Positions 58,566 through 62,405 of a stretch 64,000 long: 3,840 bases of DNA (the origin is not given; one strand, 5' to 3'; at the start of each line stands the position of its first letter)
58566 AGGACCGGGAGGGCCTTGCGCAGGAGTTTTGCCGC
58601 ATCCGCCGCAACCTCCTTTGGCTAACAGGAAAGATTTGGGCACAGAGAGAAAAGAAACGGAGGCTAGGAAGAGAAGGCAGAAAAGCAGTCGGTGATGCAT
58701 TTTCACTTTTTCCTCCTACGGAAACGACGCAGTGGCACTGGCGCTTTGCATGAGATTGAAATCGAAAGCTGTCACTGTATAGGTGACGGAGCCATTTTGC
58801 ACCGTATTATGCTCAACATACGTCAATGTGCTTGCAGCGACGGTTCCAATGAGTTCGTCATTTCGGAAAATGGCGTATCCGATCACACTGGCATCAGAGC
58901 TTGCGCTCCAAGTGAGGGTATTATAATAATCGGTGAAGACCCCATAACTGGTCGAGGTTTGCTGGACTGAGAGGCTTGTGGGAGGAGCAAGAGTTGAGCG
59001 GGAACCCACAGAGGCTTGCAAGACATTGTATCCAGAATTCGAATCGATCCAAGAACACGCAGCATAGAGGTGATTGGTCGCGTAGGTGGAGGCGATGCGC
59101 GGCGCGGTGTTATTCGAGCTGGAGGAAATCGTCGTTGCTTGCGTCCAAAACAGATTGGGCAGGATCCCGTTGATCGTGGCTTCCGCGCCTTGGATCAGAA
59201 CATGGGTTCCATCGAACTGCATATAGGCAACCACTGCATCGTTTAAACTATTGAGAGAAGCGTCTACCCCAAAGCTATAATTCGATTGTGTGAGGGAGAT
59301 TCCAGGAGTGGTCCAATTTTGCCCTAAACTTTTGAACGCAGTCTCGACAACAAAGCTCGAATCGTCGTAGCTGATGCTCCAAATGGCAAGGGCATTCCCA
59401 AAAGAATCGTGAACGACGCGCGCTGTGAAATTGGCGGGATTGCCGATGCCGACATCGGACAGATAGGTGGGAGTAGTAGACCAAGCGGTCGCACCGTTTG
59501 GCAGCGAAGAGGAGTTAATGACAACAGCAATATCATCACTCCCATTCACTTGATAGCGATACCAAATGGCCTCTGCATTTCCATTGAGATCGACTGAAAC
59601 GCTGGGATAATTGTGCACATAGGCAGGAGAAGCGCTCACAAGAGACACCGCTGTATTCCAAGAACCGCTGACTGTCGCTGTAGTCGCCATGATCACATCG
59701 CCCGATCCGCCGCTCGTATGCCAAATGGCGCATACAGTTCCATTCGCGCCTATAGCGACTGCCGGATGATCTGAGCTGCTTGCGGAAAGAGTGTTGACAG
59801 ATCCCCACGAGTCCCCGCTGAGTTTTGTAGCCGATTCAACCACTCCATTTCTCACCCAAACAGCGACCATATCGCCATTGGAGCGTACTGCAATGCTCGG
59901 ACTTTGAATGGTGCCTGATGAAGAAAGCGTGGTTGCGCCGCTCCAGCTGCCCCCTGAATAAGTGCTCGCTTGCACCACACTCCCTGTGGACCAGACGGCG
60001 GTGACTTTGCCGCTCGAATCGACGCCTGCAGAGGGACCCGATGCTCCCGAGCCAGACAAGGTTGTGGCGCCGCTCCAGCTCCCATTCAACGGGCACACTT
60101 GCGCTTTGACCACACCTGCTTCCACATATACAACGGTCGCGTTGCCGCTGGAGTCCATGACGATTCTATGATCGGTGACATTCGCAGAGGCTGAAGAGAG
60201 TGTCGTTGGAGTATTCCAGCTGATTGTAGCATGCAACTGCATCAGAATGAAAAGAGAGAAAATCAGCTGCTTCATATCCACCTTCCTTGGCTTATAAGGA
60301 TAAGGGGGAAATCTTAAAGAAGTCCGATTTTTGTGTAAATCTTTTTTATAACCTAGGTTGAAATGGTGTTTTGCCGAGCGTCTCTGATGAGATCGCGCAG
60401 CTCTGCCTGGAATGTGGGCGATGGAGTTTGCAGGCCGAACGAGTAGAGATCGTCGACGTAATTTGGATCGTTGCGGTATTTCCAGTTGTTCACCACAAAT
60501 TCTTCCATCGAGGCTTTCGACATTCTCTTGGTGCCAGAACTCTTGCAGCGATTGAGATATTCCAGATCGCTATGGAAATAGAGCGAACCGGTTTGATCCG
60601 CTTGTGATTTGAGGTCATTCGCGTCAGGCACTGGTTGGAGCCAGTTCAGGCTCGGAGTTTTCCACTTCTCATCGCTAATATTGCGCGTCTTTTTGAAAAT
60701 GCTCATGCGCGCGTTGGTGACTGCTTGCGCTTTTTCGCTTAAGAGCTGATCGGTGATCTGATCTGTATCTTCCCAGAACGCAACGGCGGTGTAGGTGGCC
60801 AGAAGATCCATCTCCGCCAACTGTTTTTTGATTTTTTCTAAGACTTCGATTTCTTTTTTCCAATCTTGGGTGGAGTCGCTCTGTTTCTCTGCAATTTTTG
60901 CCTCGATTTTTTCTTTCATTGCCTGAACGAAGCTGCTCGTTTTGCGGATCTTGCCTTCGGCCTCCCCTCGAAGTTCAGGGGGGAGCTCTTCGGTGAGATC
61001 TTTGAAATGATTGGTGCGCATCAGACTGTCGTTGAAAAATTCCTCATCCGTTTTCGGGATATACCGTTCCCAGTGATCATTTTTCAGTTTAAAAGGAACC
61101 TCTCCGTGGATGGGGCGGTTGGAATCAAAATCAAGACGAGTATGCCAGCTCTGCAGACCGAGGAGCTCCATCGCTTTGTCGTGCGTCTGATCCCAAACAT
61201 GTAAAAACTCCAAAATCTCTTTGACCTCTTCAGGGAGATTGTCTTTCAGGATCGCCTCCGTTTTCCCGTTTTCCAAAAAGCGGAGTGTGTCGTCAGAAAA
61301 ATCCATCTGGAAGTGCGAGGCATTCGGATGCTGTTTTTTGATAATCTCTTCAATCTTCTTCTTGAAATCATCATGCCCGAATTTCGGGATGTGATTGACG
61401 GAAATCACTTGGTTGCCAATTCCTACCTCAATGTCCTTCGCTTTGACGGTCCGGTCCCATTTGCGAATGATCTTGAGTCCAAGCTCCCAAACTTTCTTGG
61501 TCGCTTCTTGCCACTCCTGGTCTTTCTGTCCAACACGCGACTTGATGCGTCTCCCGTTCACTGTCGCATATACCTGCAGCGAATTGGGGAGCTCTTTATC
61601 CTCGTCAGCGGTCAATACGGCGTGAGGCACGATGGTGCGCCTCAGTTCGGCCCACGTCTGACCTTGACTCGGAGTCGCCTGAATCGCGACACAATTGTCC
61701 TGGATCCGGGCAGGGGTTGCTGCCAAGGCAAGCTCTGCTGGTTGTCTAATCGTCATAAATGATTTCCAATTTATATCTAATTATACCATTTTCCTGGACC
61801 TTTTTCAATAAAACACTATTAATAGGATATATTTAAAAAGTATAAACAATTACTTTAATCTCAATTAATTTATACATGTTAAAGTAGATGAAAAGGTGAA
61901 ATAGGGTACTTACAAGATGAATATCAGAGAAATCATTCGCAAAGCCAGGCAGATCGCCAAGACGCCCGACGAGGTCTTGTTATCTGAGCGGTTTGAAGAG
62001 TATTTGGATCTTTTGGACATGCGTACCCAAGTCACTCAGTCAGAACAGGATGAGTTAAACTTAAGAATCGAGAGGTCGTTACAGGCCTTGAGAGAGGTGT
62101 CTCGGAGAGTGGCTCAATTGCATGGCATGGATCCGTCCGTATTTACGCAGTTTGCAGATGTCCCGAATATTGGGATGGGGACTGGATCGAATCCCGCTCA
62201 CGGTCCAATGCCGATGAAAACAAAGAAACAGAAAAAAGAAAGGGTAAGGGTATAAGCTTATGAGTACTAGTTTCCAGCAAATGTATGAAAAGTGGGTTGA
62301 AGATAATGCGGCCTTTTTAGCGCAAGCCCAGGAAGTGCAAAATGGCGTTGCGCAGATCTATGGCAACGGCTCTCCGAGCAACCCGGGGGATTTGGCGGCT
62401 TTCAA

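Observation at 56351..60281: Operon linking an 8-repeat/FN3 secreted protein, a BclA-like collagen fibre protein and a Cys-rich passenger-less beta-barrel: candidate undescribed chlamydial surface-fibre system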

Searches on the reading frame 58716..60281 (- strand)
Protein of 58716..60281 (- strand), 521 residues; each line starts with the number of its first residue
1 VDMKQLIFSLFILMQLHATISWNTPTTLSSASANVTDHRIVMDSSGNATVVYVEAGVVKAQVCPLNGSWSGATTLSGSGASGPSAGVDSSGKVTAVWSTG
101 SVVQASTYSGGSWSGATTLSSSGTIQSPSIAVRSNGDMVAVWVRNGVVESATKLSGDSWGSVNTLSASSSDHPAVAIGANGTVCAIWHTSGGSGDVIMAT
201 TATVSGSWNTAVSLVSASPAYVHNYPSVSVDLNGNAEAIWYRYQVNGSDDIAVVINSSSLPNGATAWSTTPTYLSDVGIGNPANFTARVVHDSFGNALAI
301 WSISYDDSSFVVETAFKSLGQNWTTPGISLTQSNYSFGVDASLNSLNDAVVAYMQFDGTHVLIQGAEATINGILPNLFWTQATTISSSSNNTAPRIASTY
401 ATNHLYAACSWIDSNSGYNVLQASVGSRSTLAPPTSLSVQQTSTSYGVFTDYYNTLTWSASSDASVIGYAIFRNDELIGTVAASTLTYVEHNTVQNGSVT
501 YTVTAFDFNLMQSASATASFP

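Call 3: search_protein_families(library=pfam, proteins=[window:58716-60281:-], max_evalue=0.1)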
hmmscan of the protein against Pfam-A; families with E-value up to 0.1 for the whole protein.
window:58716-60281:- (521 aa): 1 family
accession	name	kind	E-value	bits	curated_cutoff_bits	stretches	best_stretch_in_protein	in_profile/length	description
PF25523.1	Ig_RIMBP2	-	0.02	15.3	27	0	432-491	4-67/105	RIMBP2-like, immunoglobulin-like domain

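Call 4: search_protein_families(library=ncbifam, proteins=[window:58716-60281:-], max_evalue=0.1)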
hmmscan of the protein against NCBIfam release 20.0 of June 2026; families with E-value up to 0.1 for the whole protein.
window:58716-60281:- (521 aa): 0 families

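Call 10: find_homologous_proteins(query=window:58716-60281:-)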
Query window:58716-60281:- (521 aa): 59 proteins with E <= 0.001 among 8000 candidates.
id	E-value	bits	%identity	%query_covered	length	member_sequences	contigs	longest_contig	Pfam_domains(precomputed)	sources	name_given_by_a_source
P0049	2.6e-145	503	51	96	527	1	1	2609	-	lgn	-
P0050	2.1e-127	444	44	99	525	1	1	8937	-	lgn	-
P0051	7.0e-126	439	44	96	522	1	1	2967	-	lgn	-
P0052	1.0e-123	432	44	97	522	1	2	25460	-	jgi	jgi:hypothetical protein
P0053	1.3e-116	408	45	97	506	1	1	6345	-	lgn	-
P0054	4.5e-115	403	43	100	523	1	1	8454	-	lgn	-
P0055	3.1e-113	397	43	100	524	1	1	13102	-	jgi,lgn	-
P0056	7.1e-112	393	44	97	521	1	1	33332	-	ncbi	-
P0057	1.4e-110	388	40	99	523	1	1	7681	-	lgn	-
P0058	6.2e-110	386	41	99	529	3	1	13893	-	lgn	-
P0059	2.0e-109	384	40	100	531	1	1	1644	-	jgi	jgi:hypothetical protein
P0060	1.2e-108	382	43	100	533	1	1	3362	-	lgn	-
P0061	7.3e-106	373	43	93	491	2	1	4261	-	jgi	-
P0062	2.1e-105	371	40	99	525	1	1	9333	-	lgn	-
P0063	2.8e-105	371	40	100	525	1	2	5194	-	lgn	-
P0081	6.4e-93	330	38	100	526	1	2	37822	-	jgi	jgi:hypothetical protein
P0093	7.3e-76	274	37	100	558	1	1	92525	-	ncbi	-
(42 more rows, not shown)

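Call 11: find_encoding_contigs(protein=P0056, flank=7000, max_places=3)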
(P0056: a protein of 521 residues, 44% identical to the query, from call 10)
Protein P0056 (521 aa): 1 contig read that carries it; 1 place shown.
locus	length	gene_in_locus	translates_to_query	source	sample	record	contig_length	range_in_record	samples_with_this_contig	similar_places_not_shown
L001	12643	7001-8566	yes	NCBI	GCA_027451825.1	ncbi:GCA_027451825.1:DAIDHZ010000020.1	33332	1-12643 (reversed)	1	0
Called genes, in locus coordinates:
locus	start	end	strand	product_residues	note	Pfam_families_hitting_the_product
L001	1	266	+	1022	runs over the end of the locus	PF01636:APH (weak)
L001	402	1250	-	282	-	PF01569:PAP2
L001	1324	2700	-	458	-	PF03219:TLC, PF07690:MFS_1 (weak)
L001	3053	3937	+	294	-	-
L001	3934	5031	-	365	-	PF05686:Glyco_transf_90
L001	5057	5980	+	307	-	PF05686:Glyco_transf_90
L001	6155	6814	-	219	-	-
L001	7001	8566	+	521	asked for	-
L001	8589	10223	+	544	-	-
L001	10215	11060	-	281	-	PF01531:Glyco_transf_11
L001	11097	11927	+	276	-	-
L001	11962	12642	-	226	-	?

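Call 12: find_encoding_contigs(protein=P0093, flank=7000, max_places=3)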
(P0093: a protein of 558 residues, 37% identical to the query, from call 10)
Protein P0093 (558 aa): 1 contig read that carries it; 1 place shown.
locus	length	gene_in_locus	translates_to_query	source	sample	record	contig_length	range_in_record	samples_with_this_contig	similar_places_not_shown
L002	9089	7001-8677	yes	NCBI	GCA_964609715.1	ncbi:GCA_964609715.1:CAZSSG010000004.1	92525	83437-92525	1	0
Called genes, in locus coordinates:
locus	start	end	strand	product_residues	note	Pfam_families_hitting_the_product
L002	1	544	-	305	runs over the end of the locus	-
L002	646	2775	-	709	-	-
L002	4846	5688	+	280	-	-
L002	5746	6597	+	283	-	PF01697:Glyco_transf_92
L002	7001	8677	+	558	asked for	-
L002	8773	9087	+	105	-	?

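Call 13: find_encoding_contigs(protein=P0081, flank=7000, max_places=3)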
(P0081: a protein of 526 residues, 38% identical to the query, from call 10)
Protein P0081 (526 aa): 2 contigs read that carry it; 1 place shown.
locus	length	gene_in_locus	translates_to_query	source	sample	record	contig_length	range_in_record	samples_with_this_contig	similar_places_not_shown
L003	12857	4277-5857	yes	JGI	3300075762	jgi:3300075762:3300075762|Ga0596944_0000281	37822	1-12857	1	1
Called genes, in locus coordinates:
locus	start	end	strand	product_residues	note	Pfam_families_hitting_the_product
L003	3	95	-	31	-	?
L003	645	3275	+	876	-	-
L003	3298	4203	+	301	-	PF01697:Glyco_transf_92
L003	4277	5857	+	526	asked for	-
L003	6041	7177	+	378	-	PF00535:Glycos_transf_2, PF12895:ANAPC3 (faint), PF07719:TPR_2 (faint), PF13432:TPR_16 (faint), PF14559:TPR_19 (faint), PF21033:RMD1-3 (faint)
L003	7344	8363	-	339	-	-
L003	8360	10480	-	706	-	PF12895:ANAPC3 (weak), PF00515:TPR_1 (faint), PF07719:TPR_2 (faint), PF13176:TPR_7 (faint), PF13181:TPR_8 (faint), PF13428:TPR_14 (faint)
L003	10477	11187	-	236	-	PF01596:Methyltransf_3 (weak), PF04989:RMNT_CmcI (faint), PF13578:Methyltransf_24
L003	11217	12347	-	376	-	PF05150:Legionella_OMP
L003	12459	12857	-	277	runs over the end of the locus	PF01311:Bac_export_1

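Call 32: search_solved_structures(query=A3, max_evalue=10, show_alignments=2)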
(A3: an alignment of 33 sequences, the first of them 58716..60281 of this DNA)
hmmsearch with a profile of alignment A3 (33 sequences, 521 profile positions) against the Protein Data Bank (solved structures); distinct sequences matched with E-value up to 10: 10.
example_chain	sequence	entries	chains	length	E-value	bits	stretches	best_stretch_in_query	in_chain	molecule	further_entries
2pm6_B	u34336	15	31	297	0.0065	18.1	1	226-329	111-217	Protein transport protein SEC13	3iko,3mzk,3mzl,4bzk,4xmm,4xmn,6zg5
7tbi_T1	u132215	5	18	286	0.0066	18.1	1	226-329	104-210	Sec13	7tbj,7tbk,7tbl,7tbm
3jrp_A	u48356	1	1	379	0.011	17.4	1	226-328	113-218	FUSION PROTEIN OF PROTEIN TRANSPORT PROTEIN SEC13 AND NUCLEOPORIN NUP145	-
2z8r_A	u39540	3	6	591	0.017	16.7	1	457-513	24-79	YesW protein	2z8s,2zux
3jro_A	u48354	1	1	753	0.02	16.5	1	231-328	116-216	Fusion Protein of Protein Transport Protein SEC13 and Nucleoporin NUP145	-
1ul9_A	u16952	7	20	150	0.068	14.8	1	185-280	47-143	galectin-2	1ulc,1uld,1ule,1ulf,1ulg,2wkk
6xsx_A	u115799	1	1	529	0.068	14.7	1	463-514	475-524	ZmpA Glycopeptidase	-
1f0k_A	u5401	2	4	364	0.22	13.1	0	294-343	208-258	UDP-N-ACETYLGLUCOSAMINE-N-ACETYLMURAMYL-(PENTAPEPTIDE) PYROPHOSPHORYL-UNDECAPRENOL N-ACETY | UDP-N-acetylglucosamine--N-acetylmuramyl-(pentapeptide) pyrophospho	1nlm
2w1n_A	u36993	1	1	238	0.34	12.5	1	453-516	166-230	O-GLCNACASE NAGJ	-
7jg1_J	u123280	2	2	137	1.5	10.3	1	379-425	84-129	Immunoglobulin J chain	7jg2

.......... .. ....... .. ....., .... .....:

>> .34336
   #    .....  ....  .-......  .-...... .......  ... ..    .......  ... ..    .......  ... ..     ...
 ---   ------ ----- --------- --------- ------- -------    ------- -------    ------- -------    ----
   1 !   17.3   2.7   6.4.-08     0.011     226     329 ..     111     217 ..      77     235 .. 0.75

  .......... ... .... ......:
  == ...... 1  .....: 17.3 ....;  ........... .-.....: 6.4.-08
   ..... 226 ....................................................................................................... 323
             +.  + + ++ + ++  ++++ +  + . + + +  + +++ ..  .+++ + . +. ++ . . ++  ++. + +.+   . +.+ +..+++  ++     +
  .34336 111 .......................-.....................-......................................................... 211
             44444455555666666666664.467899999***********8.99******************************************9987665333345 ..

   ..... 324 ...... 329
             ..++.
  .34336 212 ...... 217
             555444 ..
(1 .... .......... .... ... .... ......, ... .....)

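Call 63: search_protein_families(library=pfam, alignment_id=A3, max_evalue=1)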
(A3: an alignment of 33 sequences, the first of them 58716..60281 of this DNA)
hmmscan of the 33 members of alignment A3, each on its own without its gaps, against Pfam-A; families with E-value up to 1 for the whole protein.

A. member 1, window:58716-60281:- (521 aa): 1 family
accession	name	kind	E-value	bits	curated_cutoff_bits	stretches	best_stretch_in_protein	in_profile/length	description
PF25523.1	Ig_RIMBP2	-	0.02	15.3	27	1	432-491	4-67/105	RIMBP2-like, immunoglobulin-like domain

B. families by the number of members that match (of 33 scanned): 23 families
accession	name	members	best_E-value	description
PF18370.7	RGI_lyase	12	0.0011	Rhamnogalacturonan I lyases beta-sheet domain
PF25369.1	SH3_VIII-1_N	5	0.038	Myosin-1-like, N-terminal SH3 domain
PF05521.18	Phage_HCP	4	0.037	Phage head completion protein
PF06739.17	SBBP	3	0.00056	Beta-propeller repeat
PF15892.11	BNR_4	2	0.0019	BNR repeat-containing family member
PF25523.1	Ig_RIMBP2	2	0.02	RIMBP2-like, immunoglobulin-like domain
PF24084.1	DUF7369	1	0.0025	Domain of unknown function (DUF7369)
PF10916.13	DUF2712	1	0.0038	Protein of unknown function (DUF2712)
PF14459.11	Prok-E2_C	1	0.012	Prokaryotic E2 family C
PF01737.22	Ycf9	1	0.013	YCF9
PF23790.1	Kyano_Gp96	1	0.014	Kyanoviridae Gp96 protein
PF16378.10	DUF4988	1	0.02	Domain of unknown function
PF24170.1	Fn3-II_PB4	1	0.042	Straight fiber protein PB4 second Fn3-like domain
PF01357.27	Expansin_C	1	0.042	Expansin C-terminal domain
PF03519.19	Invas_SpaK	1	0.072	Invasion protein B family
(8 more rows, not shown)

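Call 94: search_protein_families(library=phrogs, proteins=[window:58716-60281:-], max_evalue=0.001)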
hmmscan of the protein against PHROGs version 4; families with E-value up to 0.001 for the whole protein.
window:58716-60281:- (521 aa): 0 families

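Call 97: find_related_loci(query=window:58716-60281:-, collection=viral_contigs, flank=5000)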
Query window:58716-60281:- (521 aa) in viral_contigs; peptide patterns used: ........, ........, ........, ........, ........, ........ (x = any residue, [..] = any of these).
No stretch of DNA in the collection matches any of the patterns.

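Call 98: find_encoding_contigs(protein=P0049, flank=8000, max_places=2)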
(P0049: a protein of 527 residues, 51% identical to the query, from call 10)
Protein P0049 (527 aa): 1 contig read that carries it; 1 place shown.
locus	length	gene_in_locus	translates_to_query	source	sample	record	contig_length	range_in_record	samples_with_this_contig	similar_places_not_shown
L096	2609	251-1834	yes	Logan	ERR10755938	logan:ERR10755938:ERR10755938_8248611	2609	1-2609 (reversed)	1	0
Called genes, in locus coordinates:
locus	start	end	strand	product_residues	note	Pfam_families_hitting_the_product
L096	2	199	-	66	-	?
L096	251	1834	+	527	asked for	-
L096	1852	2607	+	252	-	?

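Call 99: find_encoding_contigs(protein=P0050, flank=8000, max_places=2)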
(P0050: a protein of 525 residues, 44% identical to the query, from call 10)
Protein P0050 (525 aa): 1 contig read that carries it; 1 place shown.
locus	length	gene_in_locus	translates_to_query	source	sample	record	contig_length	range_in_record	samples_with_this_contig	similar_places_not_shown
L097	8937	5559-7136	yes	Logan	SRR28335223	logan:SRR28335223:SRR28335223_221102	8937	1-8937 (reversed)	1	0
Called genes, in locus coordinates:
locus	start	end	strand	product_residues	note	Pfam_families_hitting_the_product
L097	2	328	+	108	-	?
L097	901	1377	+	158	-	-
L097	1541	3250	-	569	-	-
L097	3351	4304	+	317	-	-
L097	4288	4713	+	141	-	-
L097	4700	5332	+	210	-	-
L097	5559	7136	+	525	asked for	-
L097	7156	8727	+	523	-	-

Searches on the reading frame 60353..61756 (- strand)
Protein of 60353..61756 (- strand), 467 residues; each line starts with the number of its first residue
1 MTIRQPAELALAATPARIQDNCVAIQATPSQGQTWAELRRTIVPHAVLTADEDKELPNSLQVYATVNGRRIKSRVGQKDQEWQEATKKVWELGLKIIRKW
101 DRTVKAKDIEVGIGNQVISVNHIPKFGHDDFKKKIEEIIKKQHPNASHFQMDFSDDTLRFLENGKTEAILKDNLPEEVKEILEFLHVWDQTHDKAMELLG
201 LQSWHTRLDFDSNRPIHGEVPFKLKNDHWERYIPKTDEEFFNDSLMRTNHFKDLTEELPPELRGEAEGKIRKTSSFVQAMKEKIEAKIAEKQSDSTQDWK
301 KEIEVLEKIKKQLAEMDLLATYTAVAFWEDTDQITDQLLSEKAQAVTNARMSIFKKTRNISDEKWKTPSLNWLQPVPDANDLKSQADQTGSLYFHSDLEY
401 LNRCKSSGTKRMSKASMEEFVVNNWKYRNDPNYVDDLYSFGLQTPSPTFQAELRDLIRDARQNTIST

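Call 3: search_protein_families(library=pfam, proteins=[window:60353-61756:-], max_evalue=0.1)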
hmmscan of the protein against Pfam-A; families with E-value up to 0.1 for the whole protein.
window:60353-61756:- (467 aa): 1 family
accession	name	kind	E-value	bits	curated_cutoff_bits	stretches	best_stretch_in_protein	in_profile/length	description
PF00667.26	FAD_binding_1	-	0.039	14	32.3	1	139-203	20-83/222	FAD binding domain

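Call 4: search_protein_families(library=ncbifam, proteins=[window:60353-61756:-], max_evalue=0.1)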
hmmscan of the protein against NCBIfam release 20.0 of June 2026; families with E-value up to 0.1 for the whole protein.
window:60353-61756:- (467 aa): 0 families

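Call 94: search_protein_families(library=phrogs, proteins=[window:60353-61756:-], max_evalue=0.001)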
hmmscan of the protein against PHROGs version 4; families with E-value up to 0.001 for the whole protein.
window:60353-61756:- (467 aa): 0 families

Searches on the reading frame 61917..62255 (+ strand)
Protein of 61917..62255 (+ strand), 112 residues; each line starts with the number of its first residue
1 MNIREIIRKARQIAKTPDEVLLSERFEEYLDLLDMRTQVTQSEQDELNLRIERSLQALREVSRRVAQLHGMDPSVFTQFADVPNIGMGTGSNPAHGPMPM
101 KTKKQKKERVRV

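Call 3: search_protein_families(library=pfam, proteins=[window:61917-62255:+], max_evalue=0.1)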
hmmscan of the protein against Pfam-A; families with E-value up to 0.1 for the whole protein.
window:61917-62255:+ (112 aa): 0 families

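Call 4: search_protein_families(library=ncbifam, proteins=[window:61917-62255:+], max_evalue=0.1)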
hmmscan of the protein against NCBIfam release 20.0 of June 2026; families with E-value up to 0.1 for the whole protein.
window:61917-62255:+ (112 aa): 1 family
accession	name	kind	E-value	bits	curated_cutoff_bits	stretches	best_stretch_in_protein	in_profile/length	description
TIGR02937.1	sigma70-ECF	superfamily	0.049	13.3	42.9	1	3-69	64-129/165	sigma-70 family RNA polymerase sigma factor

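Call 94: search_protein_families(library=phrogs, proteins=[window:61917-62255:+], max_evalue=0.001)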
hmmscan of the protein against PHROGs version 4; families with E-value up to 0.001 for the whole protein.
window:61917-62255:+ (112 aa): 0 families
